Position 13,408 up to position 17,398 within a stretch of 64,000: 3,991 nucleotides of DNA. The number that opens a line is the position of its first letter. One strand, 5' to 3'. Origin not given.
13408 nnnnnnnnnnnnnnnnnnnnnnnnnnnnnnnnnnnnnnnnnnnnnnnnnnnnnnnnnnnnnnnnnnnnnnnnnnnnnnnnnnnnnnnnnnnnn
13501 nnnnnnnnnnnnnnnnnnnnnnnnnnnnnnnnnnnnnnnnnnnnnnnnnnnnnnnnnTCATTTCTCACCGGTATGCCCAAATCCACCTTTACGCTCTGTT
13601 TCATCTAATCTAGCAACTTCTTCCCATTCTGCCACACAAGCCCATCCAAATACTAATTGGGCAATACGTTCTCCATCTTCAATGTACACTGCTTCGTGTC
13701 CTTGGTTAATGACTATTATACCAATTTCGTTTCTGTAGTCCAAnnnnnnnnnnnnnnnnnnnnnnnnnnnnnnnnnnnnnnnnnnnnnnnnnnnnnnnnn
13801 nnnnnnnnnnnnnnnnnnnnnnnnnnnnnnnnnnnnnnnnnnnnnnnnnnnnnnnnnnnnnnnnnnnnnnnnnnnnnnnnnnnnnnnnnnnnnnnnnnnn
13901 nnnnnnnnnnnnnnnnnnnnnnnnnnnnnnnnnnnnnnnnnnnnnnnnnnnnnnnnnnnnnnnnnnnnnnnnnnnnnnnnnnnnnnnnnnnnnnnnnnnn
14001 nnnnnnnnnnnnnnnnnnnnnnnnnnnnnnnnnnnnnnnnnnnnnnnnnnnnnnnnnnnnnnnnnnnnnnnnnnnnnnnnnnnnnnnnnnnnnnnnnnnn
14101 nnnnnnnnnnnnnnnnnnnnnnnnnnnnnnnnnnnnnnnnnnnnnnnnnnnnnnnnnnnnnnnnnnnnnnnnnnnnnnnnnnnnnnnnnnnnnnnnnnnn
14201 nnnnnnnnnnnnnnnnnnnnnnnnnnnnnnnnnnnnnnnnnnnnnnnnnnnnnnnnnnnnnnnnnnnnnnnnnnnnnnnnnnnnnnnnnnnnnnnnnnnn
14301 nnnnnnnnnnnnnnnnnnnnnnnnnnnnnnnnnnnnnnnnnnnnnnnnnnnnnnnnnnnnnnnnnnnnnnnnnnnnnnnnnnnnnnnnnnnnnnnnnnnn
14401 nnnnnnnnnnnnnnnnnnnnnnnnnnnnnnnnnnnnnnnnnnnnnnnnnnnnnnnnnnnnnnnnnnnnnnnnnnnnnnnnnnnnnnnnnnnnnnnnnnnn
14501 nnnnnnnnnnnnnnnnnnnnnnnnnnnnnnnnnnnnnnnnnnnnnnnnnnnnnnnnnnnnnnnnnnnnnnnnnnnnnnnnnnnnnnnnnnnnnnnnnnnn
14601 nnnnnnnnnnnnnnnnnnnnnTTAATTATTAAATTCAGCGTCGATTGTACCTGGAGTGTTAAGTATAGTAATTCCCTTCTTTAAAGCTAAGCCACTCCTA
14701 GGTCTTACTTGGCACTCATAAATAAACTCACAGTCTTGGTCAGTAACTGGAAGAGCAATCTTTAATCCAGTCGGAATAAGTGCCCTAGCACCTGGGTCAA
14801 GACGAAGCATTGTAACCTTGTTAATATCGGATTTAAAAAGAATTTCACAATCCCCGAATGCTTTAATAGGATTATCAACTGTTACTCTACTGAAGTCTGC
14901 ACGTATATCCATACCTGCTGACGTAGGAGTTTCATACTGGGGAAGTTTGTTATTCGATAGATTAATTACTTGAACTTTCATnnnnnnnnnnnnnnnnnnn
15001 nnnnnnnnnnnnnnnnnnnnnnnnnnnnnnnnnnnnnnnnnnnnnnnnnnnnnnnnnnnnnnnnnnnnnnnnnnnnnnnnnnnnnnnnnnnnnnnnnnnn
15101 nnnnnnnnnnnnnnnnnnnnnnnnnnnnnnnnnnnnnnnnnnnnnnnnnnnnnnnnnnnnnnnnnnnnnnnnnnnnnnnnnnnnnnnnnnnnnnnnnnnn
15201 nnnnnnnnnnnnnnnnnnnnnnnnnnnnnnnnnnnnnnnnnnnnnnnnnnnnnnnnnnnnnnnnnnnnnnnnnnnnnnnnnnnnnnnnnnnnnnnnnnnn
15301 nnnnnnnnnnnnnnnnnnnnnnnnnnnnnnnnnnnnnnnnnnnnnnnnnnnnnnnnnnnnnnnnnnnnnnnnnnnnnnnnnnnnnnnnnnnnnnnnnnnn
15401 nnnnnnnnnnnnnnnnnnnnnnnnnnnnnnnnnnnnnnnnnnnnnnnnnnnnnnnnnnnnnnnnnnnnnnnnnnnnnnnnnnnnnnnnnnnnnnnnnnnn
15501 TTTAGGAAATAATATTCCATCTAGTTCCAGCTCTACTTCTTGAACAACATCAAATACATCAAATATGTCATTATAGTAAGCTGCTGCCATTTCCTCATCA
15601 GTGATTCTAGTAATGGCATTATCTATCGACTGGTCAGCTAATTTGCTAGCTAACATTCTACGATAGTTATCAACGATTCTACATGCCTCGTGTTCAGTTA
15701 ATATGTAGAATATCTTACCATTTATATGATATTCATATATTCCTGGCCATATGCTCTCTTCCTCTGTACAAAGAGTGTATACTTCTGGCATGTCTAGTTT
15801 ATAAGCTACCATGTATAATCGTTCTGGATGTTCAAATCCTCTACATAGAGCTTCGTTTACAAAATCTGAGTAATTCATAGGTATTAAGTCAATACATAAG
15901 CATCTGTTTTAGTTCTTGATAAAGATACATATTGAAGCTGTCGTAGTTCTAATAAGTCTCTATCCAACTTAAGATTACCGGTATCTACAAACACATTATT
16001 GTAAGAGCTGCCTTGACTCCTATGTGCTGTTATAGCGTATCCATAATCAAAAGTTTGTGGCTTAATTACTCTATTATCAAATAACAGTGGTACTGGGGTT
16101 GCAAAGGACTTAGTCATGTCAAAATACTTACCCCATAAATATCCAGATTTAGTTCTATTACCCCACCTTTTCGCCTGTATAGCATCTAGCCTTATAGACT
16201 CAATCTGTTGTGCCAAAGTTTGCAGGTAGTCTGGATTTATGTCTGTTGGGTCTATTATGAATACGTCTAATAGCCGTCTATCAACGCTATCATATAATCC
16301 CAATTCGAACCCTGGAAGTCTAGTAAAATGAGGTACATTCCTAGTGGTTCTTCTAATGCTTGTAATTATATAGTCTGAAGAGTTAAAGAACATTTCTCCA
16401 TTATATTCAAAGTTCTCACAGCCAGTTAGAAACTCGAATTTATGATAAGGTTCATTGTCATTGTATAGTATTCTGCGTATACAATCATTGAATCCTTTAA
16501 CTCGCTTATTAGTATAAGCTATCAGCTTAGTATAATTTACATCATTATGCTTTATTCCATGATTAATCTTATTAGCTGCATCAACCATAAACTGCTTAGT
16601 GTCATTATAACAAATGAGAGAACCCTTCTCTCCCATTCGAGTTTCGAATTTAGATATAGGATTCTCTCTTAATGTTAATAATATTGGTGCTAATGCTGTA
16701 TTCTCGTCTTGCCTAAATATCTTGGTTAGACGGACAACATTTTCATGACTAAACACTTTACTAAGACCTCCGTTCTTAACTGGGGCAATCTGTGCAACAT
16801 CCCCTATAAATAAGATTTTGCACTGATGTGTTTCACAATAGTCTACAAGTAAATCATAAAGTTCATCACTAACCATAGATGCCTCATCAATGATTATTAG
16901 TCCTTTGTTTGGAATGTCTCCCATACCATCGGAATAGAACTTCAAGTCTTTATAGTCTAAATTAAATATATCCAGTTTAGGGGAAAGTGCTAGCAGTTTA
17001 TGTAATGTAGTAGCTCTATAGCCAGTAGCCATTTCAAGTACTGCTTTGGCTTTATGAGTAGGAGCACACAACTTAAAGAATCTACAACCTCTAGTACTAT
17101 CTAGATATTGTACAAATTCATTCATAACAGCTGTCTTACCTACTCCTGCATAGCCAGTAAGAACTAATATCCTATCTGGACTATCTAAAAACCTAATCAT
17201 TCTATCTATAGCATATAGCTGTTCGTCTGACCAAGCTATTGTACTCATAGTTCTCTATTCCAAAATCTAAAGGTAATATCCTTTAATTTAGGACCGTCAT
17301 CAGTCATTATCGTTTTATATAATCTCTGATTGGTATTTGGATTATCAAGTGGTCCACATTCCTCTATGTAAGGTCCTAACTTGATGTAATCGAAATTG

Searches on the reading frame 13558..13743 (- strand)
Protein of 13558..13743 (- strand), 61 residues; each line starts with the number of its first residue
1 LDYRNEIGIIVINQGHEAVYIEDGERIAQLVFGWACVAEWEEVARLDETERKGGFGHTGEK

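Call 6: search_protein_families(library=pfam, proteins=[window:13558-13743:-], max_evalue=0.01)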
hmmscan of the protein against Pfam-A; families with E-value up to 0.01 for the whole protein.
window:13558-13743:- (61 aa): 1 family
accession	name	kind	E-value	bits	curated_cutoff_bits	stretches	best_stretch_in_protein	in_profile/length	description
PF00692.24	dUTPase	-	6.9e-12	45.7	22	1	2-59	71-129/129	dUTPase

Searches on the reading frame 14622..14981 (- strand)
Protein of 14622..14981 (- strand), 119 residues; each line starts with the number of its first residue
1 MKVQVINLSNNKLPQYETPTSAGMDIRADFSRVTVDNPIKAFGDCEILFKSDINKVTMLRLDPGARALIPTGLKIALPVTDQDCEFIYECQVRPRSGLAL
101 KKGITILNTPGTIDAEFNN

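Call 6: search_protein_families(library=pfam, proteins=[window:14622-14981:-], max_evalue=0.01)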
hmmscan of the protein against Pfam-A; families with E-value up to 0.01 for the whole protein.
window:14622-14981:- (119 aa): 1 family
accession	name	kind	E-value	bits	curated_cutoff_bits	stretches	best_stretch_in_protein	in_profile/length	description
PF00692.24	dUTPase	-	0.00044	20.5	22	0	57-117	22-72/129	dUTPase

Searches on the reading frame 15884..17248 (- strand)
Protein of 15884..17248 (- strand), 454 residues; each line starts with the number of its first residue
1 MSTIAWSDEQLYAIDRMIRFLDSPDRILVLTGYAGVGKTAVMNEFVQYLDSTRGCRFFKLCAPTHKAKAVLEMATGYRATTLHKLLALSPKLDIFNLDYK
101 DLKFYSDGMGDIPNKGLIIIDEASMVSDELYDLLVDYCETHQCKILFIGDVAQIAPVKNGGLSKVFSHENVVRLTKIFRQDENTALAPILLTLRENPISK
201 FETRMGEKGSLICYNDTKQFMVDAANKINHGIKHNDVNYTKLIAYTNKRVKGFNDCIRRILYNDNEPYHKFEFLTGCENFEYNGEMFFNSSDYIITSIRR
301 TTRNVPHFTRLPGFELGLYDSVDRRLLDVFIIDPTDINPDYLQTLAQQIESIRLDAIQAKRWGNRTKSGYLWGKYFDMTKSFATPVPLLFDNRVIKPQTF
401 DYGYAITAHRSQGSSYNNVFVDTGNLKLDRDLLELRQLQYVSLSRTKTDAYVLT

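Call 55: search_dna_similar(query=window:15884-17248:-, collection=phages, mode=protein, max_rows=15)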
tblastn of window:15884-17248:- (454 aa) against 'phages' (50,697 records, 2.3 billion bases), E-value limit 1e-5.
Records with a match: 2072; places in all: 2076; records where one place covers at least 80% of the query: 760.
Best place of each record, by identity: >=99% 1; <60% 2071.
By first word of the organism name: Escherichia 740; Klebsiella 316; Pseudomonas 102; Shigella 88; Aeromonas 78; Acinetobacter 76; Vibrio 64; Enterobacter 59; Salmonella 50; Enterobacteria 48; and 72 more.
By host as written in the record: Escherichia coli 318; - 247; Klebsiella pneumoniae 109; Pseudomonas aeruginosa 35; Escherichia coli O157:H7 32; Aeromonas salmonicida 28; Escherichia coli B 28; Escherichia coli str. K-12 substr. MG1655 22; and 542 more.
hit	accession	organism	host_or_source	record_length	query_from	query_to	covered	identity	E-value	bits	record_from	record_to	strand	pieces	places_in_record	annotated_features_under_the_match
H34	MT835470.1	Bacteriophage sp.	human fecal samples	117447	1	454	100%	100.0%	0e+0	911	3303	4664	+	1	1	record has no annotation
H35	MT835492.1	Bacteriophage sp.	human fecal samples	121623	30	453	93%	43.7%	8e-96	321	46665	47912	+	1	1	record has no annotation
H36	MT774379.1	uncultured phage cr118_1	human feces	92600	5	454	99%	30.3%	2e-45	175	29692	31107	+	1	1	DNA helicase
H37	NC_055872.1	uncultured phage cr118_1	human feces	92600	5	454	99%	30.3%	2e-45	175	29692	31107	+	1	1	exonuclease V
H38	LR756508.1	uncultured phage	metagenomic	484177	3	454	100%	28.4%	2e-31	133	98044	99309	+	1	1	record has no annotation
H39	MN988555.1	Rhizobium phage RHph_I1_6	Rhizobium phaseoli I1_6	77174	10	452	98%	27.9%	8e-22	104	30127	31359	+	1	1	ATP-dependent DNA helicase protein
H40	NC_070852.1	Rhizobium phage RHph_I1_6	Rhizobium phaseoli I1_6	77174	10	452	98%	27.9%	8e-22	104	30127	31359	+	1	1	Dda-like helicase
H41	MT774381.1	uncultured phage cr3_1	human feces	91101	4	425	93%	29.0%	4e-30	129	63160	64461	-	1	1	DNA helicase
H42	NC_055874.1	uncultured phage cr3_1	human feces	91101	4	425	93%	29.0%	4e-30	129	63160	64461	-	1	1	DNA helicase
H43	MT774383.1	uncultured phage cr11_1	human feces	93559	10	425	92%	29.0%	2e-30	131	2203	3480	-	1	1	SF1 helicase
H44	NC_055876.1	uncultured phage cr11_1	human feces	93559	10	425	92%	29.0%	2e-30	131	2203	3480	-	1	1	Dda-like helicase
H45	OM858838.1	Shigella phage B2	Shigella flexneri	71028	4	448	98%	27.1%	1e-16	89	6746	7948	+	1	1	DNA helicase | hypothetical protein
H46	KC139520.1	Salmonella phage FSL SP-076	Salmonella enterica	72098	10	448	97%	27.5%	9e-17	89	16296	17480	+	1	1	DNA helicase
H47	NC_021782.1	Salmonella phage FSL SP-076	Salmonella enterica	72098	10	448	97%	27.5%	9e-17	89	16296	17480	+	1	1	exonuclease V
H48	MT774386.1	uncultured phage cr110_1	human feces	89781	10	425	92%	29.0%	1e-29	128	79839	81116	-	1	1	SF1 helicase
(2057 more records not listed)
